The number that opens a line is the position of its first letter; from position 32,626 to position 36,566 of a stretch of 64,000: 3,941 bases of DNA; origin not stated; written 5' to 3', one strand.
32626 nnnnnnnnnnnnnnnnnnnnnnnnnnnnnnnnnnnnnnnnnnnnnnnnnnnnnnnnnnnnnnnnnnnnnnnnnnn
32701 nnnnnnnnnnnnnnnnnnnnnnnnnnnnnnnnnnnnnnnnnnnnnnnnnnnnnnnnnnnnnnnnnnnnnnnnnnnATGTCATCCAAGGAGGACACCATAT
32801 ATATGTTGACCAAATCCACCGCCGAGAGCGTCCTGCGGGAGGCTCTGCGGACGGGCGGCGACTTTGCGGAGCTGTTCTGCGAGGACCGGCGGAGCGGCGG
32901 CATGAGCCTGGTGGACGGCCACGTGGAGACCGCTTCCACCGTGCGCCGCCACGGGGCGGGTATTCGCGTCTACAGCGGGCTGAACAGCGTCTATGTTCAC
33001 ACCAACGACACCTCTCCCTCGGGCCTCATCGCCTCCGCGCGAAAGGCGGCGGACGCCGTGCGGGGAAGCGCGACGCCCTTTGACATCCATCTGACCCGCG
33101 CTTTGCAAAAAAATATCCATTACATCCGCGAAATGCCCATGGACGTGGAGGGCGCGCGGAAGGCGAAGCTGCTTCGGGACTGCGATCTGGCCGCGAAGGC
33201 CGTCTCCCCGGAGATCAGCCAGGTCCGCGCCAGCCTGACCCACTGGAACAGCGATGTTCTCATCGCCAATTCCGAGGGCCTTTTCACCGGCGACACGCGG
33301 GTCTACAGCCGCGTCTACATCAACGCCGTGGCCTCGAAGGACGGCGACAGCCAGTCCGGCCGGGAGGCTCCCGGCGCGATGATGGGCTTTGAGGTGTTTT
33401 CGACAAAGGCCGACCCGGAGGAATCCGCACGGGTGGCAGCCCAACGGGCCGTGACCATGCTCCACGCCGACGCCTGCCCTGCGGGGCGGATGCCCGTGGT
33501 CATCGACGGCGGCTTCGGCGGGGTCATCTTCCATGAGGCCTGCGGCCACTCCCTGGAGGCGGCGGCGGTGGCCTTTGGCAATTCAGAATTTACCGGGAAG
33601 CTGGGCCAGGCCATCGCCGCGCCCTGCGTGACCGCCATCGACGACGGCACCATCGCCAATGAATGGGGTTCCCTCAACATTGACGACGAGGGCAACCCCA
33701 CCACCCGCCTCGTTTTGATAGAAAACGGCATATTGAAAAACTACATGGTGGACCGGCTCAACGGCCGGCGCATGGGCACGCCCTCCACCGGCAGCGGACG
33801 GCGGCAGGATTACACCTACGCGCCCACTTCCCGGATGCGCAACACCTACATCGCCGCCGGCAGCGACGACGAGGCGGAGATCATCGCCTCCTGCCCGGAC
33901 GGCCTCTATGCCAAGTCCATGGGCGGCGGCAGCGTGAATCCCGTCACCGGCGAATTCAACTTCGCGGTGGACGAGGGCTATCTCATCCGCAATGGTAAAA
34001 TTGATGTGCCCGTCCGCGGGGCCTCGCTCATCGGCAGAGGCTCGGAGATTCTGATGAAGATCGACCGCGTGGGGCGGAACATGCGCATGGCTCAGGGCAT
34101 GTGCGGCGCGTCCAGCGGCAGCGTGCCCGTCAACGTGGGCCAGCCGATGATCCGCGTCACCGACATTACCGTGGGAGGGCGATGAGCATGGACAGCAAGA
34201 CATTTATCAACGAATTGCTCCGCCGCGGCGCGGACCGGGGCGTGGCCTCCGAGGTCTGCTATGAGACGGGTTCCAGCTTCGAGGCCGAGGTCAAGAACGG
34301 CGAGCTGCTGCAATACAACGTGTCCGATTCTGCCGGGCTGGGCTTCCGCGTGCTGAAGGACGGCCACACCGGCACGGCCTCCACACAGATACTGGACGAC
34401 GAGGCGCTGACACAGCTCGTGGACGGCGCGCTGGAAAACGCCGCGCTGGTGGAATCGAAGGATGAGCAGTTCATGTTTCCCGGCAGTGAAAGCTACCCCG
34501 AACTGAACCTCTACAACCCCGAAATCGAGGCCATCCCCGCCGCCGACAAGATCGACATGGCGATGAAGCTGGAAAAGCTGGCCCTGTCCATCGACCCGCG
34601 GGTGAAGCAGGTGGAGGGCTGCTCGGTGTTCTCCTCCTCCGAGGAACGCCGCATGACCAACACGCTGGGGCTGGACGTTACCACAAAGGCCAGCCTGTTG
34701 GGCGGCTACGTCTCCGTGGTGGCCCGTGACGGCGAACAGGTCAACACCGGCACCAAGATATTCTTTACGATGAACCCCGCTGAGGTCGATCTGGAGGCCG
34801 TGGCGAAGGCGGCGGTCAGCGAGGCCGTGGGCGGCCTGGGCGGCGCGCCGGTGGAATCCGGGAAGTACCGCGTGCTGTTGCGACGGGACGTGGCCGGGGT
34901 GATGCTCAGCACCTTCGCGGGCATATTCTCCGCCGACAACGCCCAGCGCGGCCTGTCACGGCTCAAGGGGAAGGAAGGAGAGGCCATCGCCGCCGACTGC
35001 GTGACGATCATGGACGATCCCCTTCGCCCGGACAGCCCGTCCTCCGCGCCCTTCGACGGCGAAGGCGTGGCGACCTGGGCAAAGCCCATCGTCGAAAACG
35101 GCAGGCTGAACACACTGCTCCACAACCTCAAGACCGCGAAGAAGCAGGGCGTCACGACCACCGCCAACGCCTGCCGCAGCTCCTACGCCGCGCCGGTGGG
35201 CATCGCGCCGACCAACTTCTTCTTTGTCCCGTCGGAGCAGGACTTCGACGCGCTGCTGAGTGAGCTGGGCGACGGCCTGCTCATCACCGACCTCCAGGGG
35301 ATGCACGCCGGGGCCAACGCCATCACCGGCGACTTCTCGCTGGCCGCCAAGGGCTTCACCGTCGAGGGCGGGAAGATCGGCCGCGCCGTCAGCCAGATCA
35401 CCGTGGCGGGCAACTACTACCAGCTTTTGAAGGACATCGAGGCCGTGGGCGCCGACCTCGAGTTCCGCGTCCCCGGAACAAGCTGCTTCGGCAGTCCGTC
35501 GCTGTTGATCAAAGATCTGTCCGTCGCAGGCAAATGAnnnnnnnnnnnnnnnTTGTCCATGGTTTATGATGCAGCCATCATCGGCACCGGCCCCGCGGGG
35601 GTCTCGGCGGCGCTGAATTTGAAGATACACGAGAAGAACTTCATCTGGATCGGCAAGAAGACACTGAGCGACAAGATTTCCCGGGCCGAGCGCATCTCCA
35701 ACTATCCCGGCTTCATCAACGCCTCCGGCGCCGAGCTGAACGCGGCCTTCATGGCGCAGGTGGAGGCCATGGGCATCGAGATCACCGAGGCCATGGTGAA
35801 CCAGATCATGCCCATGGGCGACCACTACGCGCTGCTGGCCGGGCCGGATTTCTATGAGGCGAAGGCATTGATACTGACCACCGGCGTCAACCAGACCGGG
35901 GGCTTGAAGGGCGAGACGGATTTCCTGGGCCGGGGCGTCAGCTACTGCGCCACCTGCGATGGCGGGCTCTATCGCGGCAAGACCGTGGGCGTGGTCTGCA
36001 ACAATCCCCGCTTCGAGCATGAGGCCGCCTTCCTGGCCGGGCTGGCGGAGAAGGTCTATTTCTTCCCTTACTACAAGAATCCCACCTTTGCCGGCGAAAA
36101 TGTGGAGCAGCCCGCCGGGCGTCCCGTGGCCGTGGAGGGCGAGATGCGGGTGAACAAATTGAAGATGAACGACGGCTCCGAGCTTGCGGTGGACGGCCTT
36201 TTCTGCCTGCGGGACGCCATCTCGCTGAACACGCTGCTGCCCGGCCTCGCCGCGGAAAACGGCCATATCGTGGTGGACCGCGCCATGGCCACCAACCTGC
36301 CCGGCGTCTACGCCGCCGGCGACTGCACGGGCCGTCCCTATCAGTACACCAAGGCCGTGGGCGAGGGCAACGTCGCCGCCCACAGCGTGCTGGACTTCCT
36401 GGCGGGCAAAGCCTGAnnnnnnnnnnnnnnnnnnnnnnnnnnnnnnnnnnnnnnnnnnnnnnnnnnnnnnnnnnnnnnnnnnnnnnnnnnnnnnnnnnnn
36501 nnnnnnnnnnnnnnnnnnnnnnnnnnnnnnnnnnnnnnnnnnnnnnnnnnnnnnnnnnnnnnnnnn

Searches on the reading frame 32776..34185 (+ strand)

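Call 42: search_protein_families(library=pfam, proteins=[window:32776-34185:+], max_evalue=0.0001)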
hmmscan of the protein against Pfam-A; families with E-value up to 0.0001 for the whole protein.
window:32776-34185:+ (469 aa): 3 families
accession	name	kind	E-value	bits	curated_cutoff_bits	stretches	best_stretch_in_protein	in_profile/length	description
PF19289.4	PmbA_TldD_3rd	-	7.5e-67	225.1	22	1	237-468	2-220/220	PmbA/TldA metallopeptidase C-terminal domain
PF19290.4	PmbA_TldD_2nd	-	2e-21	76.9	20.9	1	123-229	5-109/109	PmbA/TldA metallopeptidase central domain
PF01523.21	PmbA_TldD_1st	-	2.2e-12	47.4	20.9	1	31-94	1-64/65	PmbA/TldA metallopeptidase domain 1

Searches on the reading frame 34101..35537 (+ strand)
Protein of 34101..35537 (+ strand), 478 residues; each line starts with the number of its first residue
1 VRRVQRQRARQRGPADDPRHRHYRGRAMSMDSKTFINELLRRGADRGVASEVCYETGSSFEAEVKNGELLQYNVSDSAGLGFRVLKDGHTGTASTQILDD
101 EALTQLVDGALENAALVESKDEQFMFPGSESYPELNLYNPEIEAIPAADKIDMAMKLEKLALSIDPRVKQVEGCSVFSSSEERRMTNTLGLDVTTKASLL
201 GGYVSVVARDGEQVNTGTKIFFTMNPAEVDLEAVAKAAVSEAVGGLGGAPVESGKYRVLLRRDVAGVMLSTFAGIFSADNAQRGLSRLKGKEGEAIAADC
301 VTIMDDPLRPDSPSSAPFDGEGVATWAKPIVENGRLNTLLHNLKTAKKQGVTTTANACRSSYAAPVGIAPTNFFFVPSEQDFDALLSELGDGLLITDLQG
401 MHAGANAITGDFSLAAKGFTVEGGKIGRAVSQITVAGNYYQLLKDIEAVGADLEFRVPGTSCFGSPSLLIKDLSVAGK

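Call 42: search_protein_families(library=pfam, proteins=[window:34101-35537:+], max_evalue=0.0001)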
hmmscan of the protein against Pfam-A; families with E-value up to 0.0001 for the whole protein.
window:34101-35537:+ (478 aa): 3 families
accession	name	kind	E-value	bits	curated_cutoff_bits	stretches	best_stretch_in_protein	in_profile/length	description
PF19289.4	PmbA_TldD_3rd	-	5e-74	248.6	22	1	253-477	1-220/220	PmbA/TldA metallopeptidase C-terminal domain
PF19290.4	PmbA_TldD_2nd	-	1.4e-14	54.9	20.9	1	141-244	2-107/109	PmbA/TldA metallopeptidase central domain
PF01523.21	PmbA_TldD_1st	-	9.1e-14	51.8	20.9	1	51-114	2-65/65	PmbA/TldA metallopeptidase domain 1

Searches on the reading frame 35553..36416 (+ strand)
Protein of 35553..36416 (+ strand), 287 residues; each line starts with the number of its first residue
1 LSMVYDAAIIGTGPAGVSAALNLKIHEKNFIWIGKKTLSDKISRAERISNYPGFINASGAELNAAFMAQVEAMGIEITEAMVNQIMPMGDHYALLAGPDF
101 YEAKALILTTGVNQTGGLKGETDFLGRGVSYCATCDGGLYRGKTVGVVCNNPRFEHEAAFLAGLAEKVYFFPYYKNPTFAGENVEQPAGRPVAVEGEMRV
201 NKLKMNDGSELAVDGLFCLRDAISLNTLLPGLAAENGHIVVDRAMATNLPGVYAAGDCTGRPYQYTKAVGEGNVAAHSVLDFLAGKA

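Call 43: search_protein_families(library=pfam, proteins=[window:35553-36416:+], max_evalue=0.0001)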
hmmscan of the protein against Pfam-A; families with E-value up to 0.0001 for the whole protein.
window:35553-36416:+ (287 aa): 3 families
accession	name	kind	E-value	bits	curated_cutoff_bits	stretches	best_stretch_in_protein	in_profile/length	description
PF07992.20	Pyr_redox_2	-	3.7e-19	69.7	26.1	2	193-272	208-291/291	Pyridine nucleotide-disulphide oxidoreductase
PF13738.12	Pyr_redox_3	-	5.7e-05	22.9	30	0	9-43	2-37/305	Pyridine nucleotide-disulphide oxidoreductase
PF01134.28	GIDA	-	6.6e-05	22.6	22.1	0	244-285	348-389/391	Glucose inhibited division protein A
